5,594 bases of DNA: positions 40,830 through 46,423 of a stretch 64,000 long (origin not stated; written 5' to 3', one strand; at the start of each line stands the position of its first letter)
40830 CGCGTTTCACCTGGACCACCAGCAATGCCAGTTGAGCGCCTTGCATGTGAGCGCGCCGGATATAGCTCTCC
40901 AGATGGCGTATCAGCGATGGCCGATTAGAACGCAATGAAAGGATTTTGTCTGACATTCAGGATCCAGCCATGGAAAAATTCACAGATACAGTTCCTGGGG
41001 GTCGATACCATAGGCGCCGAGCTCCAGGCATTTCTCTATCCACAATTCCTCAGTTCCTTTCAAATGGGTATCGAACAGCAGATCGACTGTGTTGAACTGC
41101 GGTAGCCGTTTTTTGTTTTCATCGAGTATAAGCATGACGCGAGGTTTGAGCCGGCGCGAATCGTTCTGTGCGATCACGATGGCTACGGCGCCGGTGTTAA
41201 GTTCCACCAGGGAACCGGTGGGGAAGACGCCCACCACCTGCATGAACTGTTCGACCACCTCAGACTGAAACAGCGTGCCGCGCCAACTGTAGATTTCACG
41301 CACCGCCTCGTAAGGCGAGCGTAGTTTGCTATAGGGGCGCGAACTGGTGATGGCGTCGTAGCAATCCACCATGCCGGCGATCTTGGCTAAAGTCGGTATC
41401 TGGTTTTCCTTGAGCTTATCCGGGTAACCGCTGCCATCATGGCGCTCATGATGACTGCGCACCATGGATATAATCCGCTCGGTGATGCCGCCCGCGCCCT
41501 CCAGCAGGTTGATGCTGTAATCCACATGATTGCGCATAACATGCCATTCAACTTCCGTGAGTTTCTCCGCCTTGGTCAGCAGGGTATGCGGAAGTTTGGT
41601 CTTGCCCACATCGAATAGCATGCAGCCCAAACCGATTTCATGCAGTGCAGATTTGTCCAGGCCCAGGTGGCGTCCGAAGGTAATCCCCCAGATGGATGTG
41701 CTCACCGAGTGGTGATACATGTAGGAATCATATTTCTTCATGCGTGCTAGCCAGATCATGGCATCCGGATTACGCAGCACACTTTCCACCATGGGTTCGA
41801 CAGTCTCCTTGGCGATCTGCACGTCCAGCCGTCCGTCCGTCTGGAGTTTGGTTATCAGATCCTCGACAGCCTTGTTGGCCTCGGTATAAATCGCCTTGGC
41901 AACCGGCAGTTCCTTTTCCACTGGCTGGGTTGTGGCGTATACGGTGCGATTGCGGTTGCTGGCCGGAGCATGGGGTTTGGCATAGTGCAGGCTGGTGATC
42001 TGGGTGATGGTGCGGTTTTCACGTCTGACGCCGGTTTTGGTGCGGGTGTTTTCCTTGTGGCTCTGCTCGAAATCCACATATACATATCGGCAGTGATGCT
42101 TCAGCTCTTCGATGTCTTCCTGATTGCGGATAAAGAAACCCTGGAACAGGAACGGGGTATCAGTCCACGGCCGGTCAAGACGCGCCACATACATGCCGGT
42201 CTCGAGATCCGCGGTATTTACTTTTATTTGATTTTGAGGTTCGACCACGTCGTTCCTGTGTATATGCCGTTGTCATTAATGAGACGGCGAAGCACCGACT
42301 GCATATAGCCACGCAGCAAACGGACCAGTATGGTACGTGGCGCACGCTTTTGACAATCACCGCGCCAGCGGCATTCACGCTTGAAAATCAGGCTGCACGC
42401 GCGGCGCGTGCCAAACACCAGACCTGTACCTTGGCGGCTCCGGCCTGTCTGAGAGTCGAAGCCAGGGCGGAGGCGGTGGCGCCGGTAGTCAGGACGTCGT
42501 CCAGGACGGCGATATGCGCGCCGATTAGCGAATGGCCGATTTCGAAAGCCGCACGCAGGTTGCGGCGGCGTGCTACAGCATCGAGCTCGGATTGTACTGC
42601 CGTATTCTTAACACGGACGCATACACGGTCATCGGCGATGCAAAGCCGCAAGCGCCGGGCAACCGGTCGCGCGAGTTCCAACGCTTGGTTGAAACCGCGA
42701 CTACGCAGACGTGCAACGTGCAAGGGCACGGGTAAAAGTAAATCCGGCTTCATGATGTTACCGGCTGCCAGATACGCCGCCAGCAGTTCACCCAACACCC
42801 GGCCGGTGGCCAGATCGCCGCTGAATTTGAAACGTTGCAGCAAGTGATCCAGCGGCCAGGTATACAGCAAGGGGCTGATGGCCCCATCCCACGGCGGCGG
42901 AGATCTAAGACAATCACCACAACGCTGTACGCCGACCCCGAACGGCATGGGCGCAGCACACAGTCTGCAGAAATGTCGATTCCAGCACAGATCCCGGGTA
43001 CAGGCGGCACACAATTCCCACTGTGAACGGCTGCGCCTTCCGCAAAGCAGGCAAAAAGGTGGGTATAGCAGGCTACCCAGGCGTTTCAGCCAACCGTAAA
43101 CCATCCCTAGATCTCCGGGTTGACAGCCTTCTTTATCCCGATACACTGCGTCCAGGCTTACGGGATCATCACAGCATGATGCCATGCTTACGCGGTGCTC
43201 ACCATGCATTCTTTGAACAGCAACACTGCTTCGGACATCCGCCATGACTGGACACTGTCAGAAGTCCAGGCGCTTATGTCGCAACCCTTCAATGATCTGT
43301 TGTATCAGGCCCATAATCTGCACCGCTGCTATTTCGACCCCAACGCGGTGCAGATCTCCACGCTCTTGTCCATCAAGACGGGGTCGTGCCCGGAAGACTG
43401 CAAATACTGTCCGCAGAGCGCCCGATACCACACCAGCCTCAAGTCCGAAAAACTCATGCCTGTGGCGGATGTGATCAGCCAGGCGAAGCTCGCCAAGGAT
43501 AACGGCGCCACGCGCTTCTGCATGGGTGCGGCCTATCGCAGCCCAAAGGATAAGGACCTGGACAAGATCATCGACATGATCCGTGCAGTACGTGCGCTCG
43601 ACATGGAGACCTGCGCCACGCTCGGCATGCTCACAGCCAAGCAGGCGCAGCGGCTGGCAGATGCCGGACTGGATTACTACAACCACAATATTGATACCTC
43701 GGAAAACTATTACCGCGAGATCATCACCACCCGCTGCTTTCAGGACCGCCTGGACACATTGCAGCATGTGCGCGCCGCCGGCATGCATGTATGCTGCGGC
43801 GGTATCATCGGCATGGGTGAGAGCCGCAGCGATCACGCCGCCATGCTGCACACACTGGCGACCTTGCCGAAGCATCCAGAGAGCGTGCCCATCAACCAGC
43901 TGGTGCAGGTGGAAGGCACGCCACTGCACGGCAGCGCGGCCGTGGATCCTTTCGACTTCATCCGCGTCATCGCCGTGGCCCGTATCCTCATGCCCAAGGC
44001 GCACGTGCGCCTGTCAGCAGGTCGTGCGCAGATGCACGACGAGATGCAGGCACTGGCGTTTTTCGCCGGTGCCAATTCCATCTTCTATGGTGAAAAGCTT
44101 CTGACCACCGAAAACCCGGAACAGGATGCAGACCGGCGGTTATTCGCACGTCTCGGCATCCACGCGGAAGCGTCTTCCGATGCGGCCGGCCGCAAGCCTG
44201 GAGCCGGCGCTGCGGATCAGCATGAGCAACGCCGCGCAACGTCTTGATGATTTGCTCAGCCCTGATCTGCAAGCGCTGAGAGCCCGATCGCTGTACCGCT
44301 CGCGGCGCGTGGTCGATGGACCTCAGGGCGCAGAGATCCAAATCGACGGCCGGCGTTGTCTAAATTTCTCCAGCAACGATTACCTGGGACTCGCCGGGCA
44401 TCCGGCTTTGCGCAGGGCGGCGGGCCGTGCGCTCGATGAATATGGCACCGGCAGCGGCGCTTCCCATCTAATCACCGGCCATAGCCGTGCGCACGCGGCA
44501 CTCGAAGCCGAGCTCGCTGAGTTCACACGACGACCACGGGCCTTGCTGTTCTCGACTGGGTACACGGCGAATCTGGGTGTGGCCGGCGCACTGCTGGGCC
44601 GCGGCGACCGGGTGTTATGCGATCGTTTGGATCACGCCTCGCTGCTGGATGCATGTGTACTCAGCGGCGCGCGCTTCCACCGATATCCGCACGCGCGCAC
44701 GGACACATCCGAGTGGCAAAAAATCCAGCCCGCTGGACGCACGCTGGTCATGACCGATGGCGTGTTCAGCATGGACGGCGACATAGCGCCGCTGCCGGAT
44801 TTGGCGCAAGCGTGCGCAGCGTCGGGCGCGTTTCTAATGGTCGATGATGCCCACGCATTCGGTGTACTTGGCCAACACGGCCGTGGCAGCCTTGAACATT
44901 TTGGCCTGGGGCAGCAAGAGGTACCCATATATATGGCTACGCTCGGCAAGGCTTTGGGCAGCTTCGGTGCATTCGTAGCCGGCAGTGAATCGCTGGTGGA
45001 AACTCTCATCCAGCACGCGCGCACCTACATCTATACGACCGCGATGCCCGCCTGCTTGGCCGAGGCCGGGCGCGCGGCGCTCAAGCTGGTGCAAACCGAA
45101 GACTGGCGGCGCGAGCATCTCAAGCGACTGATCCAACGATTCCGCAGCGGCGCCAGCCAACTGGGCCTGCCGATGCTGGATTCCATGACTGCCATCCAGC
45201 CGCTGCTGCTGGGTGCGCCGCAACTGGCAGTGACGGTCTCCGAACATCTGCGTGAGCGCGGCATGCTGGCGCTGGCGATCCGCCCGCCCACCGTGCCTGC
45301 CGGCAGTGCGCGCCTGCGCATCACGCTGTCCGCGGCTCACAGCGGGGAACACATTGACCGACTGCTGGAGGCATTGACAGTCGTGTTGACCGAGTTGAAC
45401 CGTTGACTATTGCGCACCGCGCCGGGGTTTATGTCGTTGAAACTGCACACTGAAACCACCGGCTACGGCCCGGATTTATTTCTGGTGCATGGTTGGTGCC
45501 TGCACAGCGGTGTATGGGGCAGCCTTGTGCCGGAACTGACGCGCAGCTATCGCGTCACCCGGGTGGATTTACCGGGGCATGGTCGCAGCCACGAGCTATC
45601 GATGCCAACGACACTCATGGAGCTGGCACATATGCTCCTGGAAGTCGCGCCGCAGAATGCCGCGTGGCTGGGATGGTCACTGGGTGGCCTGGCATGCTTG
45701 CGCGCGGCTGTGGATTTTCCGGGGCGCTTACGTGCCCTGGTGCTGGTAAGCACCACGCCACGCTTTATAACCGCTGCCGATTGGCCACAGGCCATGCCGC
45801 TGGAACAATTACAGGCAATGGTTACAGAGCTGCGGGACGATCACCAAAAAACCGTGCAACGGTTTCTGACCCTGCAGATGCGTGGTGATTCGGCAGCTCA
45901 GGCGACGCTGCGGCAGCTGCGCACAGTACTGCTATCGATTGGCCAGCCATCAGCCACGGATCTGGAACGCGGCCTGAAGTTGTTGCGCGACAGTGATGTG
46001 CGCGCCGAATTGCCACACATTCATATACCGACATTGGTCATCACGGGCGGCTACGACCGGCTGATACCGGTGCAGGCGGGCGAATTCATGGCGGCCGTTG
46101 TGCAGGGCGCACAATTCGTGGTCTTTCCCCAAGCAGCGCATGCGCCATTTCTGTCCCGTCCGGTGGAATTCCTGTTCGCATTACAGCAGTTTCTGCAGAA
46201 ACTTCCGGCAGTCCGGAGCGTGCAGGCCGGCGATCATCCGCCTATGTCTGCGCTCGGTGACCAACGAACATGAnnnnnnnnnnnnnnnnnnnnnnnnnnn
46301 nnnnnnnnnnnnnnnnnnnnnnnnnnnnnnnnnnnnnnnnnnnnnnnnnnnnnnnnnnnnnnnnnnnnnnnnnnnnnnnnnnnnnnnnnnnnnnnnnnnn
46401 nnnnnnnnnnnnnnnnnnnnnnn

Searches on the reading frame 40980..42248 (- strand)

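Call 37: search_protein_families(library=pfam, proteins=[window:40980-42248:-], max_evalue=0.00001)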
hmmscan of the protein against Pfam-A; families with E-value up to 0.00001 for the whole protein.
window:40980-42248:- (422 aa): 3 families
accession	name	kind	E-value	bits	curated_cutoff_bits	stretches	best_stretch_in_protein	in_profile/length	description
PF11871.13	DUF3391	-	7.2e-27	95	27.8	1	8-144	2-134/136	Domain of unknown function (DUF3391)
PF13487.12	HD_5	-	3.9e-26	92.2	27.2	1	174-325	11-164/170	HD domain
PF01966.28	HD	-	4.3e-10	40.3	22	1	178-299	2-115/116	HD domain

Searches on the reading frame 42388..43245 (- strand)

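Call 37: search_protein_families(library=pfam, proteins=[window:42388-43245:-], max_evalue=0.00001)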
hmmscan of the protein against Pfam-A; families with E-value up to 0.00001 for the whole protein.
window:42388-43245:- (285 aa): 1 family
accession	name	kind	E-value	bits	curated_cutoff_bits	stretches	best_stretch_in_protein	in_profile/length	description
PF18912.6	DZR_2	-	1.9e-10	40.9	27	1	58-113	3-56/56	Double zinc ribbon domain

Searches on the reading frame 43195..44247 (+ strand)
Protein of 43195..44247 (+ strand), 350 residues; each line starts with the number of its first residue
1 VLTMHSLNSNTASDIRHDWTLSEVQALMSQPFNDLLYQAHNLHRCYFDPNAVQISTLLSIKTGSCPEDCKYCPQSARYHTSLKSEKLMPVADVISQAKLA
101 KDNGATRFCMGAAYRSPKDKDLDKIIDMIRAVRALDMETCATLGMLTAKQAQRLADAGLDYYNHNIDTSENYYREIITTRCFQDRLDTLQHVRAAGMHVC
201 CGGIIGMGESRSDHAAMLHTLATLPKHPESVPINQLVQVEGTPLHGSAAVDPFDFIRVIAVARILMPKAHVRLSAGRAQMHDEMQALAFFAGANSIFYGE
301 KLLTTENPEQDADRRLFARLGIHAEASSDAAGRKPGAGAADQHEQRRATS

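Call 37: search_protein_families(library=pfam, proteins=[window:43195-44247:+], max_evalue=0.00001)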
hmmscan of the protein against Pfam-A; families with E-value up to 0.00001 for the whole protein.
window:43195-44247:+ (350 aa): 2 families
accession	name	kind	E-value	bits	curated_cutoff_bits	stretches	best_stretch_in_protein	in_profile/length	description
PF06968.18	BATS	-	4.3e-28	97.8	22.2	1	232-322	1-87/88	Biotin and Thiamin Synthesis associated domain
PF04055.27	Radical_SAM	-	1e-21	78.3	29.5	1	61-219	3-164/166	Radical SAM superfamily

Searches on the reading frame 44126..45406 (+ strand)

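Call 37: search_protein_families(library=pfam, proteins=[window:44126-45406:+], max_evalue=0.00001)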
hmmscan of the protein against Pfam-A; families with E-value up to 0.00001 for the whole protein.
window:44126-45406:+ (426 aa): 1 family
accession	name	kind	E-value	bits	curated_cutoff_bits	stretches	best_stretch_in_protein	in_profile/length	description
PF00155.27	Aminotran_1_2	-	8.5e-53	180.2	19.7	1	78-417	3-361/361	Aminotransferase class I and II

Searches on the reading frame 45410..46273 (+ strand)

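Call 39: search_protein_families(library=pfam, proteins=[window:45410-46273:+], max_evalue=0.00001)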
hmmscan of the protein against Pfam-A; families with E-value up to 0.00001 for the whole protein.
window:45410-46273:+ (287 aa): 3 families
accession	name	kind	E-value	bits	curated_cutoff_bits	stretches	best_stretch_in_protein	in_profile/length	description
PF00561.26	Abhydrolase_1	-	2.3e-24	86.8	25.8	1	23-251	3-245/245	alpha/beta hydrolase fold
PF12697.13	Abhydrolase_6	-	3.1e-22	80.7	26.3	1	23-254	1-214/217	Alpha/beta hydrolase family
PF12146.15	Hydrolase_4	-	5.6e-15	55.7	27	1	23-247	7-235/239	Serine aminopeptidase, S33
